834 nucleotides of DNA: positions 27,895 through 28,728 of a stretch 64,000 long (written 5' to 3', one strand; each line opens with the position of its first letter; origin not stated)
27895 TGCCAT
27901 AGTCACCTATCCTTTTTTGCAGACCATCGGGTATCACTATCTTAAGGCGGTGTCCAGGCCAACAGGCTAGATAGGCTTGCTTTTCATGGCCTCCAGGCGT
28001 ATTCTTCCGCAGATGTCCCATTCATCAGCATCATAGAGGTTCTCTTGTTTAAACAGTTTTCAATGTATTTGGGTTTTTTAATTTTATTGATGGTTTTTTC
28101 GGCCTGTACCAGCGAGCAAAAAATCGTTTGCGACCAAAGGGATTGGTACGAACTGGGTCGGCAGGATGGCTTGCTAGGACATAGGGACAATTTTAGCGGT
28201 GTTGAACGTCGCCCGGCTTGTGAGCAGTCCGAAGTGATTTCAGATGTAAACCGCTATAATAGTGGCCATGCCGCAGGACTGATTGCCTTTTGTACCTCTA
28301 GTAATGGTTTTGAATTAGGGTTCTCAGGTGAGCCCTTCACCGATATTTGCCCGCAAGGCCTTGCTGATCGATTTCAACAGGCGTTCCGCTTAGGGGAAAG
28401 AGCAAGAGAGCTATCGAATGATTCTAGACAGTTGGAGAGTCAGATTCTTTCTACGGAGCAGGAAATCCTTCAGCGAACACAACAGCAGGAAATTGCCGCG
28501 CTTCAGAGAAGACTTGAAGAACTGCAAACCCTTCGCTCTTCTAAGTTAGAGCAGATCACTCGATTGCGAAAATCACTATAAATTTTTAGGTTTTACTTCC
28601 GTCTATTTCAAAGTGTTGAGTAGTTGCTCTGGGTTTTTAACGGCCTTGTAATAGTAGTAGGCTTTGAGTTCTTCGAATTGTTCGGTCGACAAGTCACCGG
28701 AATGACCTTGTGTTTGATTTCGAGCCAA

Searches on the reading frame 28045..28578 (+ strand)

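Call 77: search_protein_families(library=pfam, proteins=[window:28045-28578:+], max_evalue=0.001)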
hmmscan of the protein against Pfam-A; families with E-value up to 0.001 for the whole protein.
window:28045-28578:+ (178 aa): 1 family
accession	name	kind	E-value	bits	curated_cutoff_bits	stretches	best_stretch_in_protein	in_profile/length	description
PF10973.13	DUF2799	-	6.3e-17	62.2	25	1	33-118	1-85/86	Protein of unknown function (DUF2799)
